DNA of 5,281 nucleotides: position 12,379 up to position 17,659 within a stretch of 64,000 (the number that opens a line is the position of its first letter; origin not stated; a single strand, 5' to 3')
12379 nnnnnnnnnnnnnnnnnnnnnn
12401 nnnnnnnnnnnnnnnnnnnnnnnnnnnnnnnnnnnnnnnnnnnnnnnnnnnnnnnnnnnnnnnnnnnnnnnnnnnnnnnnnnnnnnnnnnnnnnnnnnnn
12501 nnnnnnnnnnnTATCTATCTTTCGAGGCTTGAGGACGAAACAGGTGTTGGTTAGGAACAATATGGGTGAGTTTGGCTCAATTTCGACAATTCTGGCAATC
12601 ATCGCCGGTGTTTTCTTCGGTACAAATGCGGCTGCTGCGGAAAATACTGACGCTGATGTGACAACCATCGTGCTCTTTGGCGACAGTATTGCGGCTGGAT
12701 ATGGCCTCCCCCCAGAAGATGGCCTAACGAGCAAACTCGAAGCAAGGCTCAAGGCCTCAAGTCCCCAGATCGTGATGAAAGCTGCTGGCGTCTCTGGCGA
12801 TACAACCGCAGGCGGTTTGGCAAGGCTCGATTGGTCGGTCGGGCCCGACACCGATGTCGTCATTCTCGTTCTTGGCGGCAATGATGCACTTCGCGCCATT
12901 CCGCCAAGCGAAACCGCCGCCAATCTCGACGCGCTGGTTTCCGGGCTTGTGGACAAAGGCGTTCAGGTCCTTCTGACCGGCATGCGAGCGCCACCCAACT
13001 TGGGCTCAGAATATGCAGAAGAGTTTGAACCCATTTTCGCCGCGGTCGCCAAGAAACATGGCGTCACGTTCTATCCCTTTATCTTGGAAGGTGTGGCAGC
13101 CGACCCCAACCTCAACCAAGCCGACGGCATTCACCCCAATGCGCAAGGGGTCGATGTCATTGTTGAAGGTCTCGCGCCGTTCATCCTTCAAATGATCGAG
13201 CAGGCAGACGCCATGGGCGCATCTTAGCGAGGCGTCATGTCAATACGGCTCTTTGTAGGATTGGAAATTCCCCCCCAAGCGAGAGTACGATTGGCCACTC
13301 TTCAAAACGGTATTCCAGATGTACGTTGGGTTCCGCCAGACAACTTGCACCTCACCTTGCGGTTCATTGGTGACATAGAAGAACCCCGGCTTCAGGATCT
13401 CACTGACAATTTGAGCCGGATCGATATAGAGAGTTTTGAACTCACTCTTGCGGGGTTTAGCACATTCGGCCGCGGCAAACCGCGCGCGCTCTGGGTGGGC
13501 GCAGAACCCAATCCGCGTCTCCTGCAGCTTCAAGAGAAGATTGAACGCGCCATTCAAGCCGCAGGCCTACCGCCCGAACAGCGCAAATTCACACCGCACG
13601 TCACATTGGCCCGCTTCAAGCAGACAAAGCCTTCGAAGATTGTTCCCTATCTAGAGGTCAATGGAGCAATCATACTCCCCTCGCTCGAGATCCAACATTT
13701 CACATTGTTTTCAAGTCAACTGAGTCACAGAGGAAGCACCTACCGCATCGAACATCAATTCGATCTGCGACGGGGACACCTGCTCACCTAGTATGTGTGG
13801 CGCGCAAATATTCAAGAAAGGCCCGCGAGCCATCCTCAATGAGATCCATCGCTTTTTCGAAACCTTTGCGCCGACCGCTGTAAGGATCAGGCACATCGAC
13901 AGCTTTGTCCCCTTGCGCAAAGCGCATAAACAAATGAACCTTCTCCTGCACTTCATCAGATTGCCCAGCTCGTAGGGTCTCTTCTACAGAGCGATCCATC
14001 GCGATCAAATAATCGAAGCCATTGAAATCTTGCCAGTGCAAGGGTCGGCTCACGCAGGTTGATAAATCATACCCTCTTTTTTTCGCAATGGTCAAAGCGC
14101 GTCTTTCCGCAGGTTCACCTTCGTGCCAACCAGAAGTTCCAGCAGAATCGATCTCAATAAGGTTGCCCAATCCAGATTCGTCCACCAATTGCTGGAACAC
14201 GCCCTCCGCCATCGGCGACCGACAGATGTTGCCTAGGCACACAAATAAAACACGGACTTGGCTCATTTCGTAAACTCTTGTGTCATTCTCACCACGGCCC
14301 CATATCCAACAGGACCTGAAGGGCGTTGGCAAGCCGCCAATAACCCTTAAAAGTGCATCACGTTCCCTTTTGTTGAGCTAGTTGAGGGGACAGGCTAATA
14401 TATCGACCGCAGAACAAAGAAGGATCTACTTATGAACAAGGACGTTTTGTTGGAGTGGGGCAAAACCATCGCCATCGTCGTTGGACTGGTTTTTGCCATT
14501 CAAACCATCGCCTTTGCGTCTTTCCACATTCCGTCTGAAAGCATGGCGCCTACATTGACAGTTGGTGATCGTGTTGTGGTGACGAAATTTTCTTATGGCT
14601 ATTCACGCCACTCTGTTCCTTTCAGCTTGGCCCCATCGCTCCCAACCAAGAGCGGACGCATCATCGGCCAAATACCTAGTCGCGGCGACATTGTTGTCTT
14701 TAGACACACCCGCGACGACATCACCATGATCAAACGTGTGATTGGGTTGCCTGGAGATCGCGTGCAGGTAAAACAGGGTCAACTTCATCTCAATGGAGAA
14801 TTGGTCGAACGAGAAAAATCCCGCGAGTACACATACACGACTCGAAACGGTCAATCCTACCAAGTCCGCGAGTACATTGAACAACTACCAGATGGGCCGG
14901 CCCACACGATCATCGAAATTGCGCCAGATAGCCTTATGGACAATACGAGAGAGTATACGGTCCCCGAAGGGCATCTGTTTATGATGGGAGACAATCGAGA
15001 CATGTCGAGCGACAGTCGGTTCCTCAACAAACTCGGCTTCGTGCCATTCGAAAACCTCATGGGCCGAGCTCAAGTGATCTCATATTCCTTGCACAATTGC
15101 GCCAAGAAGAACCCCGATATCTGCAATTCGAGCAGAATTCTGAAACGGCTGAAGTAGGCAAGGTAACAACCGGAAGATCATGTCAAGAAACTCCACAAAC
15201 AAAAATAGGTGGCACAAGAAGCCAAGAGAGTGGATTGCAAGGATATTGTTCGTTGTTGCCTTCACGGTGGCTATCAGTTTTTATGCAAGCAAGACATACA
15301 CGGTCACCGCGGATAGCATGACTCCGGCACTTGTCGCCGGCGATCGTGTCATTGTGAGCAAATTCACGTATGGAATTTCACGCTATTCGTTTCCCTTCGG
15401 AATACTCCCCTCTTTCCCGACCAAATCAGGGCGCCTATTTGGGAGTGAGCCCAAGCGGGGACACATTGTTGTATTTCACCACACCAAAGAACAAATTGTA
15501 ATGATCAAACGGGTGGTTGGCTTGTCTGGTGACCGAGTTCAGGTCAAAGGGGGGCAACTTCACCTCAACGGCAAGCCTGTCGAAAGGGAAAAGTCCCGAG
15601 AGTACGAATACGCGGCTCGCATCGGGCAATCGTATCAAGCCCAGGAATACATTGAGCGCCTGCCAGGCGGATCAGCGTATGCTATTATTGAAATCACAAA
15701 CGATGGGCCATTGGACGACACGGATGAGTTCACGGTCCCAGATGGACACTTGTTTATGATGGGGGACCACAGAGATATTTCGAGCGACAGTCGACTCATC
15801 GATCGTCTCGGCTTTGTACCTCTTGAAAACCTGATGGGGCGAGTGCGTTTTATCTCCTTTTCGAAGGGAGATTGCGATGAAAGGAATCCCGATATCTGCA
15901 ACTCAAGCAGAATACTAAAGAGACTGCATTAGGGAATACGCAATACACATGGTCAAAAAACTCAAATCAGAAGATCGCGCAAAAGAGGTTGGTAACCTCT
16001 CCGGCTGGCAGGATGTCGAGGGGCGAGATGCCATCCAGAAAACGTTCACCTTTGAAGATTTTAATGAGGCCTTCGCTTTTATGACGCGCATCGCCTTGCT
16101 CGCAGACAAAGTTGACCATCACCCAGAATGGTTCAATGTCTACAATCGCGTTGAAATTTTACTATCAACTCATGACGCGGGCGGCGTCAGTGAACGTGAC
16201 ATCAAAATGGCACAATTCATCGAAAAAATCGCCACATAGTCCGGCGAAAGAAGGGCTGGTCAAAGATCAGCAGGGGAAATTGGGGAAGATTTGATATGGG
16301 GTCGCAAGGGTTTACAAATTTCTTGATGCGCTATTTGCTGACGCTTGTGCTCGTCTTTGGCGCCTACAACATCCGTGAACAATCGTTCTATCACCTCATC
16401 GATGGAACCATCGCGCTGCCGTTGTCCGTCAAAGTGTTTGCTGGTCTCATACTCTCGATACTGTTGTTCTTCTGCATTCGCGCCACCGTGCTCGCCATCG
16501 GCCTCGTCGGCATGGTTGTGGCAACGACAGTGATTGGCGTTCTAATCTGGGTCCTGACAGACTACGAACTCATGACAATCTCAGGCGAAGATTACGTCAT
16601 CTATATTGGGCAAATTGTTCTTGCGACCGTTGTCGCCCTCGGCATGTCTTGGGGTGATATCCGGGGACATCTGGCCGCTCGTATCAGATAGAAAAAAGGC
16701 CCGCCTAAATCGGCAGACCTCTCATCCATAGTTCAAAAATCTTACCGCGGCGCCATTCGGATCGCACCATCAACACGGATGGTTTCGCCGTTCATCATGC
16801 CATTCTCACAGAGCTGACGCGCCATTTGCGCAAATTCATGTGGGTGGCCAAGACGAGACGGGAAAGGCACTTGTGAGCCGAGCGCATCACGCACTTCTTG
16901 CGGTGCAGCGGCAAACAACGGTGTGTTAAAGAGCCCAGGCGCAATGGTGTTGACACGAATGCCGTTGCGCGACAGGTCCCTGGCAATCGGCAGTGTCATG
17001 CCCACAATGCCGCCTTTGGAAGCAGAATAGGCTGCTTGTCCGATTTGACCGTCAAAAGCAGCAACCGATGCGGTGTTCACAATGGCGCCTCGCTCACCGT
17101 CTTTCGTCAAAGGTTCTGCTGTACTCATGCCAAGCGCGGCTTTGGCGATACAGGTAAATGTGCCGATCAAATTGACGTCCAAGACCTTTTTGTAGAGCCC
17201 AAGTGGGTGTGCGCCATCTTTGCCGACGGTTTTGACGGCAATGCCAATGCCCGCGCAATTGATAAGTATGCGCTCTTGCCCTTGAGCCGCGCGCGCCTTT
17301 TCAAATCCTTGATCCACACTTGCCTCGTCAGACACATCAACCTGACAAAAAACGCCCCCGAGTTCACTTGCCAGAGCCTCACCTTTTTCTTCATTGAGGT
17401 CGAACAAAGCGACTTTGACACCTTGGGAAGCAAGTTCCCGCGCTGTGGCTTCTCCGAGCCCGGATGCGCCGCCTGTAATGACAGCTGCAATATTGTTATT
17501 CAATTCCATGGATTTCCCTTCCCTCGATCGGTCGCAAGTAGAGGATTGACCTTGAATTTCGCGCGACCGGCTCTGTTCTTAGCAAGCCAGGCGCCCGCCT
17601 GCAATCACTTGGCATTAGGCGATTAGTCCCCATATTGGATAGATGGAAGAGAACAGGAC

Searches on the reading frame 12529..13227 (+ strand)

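Call 68: search_protein_families(library=pfam, proteins=[window:12529-13227:+], max_evalue=0.0001)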
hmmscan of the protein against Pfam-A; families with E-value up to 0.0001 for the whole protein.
window:12529-13227:+ (232 aa): 3 families
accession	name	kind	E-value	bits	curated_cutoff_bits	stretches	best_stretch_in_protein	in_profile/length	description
PF13472.12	Lipase_GDSL_2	-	9.5e-27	95.1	32.9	1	49-207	1-175/178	GDSL-like Lipase/Acylhydrolase family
PF00657.28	Lipase_GDSL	-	5.6e-18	66.3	23.6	1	47-213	1-206/208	GDSL-like Lipase/Acylhydrolase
PF25182.1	NonGDSL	-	7.3e-05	22.6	80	1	44-182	27-170/220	Non-GDSL lipase-like family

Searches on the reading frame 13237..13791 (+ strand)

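Call 68: search_protein_families(library=pfam, proteins=[window:13237-13791:+], max_evalue=0.0001)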
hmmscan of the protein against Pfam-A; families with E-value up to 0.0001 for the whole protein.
window:13237-13791:+ (184 aa): 3 families
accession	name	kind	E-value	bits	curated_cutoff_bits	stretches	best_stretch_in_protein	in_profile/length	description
PF02834.22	LigT_PEase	-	1.4e-32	112.2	23.3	2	9-86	1-87/87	LigT like Phosphoesterase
PF13563.12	2_5_RNA_ligase2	-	5e-18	66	27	1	30-153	19-141/152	2'-5' RNA ligase superfamily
PF10469.15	AKAP7_NLS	-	2.4e-06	28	24.4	1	32-135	38-157/208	AKAP7 2'5' RNA ligase-like domain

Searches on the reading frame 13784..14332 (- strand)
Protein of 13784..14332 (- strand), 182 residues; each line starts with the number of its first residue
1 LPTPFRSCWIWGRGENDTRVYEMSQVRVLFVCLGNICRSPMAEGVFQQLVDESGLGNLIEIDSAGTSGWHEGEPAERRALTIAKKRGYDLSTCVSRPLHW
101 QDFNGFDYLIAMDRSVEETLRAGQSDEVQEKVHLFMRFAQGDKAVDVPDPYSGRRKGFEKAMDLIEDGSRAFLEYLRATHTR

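Call 68: search_protein_families(library=pfam, proteins=[window:13784-14332:-], max_evalue=0.0001)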
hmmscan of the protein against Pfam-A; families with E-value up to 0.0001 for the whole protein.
window:13784-14332:- (182 aa): 1 family
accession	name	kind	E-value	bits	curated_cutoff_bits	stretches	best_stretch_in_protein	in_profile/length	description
PF01451.26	LMWPc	-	2.7e-42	144.8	23.2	1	28-173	1-144/144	Low molecular weight phosphotyrosine protein phosphatase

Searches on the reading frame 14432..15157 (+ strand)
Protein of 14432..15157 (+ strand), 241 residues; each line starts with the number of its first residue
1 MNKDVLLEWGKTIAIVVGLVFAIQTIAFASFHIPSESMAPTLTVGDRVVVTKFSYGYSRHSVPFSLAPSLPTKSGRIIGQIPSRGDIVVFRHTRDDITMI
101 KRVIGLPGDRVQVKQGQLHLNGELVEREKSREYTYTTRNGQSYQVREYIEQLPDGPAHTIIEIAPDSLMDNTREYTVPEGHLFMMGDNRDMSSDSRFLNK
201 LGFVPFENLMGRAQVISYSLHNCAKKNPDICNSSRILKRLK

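Call 68: search_protein_families(library=pfam, proteins=[window:14432-15157:+], max_evalue=0.0001)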
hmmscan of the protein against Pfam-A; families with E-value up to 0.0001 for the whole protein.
window:14432-15157:+ (241 aa): 1 family
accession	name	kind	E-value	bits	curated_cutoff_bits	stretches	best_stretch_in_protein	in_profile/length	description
PF10502.14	Peptidase_S26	-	4.6e-48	163.8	22.9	1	7-217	2-167/168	Signal peptidase, peptidase S26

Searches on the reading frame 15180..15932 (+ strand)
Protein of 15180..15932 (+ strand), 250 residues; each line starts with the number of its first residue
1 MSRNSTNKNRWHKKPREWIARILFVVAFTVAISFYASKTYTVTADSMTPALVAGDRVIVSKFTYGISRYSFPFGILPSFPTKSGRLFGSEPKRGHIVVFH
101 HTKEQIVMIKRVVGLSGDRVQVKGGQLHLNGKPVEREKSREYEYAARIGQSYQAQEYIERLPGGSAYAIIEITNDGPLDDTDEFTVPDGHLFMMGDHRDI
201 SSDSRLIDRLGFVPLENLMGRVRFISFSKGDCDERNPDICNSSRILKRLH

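Call 68: search_protein_families(library=pfam, proteins=[window:15180-15932:+], max_evalue=0.0001)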
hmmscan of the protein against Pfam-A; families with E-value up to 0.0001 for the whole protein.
window:15180-15932:+ (250 aa): 1 family
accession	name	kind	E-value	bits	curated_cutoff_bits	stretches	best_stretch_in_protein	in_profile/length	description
PF10502.14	Peptidase_S26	-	2.1e-42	145.4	22.9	1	16-226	2-167/168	Signal peptidase, peptidase S26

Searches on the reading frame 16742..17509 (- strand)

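Call 68: search_protein_families(library=pfam, proteins=[window:16742-17509:-], max_evalue=0.0001)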
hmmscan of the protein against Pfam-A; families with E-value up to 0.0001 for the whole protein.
window:16742-17509:- (255 aa): 3 families
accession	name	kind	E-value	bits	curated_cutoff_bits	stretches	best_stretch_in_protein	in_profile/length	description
PF00106.31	adh_short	-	3.4e-45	154.4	26.6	1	9-203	3-191/195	short chain dehydrogenase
PF13561.12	adh_short_C2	-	3e-42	145.3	27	1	15-248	3-233/236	Enoyl-(Acyl carrier protein) reductase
PF08659.16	KR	-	1.2e-06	29.1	22.6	0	10-88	4-91/180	KR domain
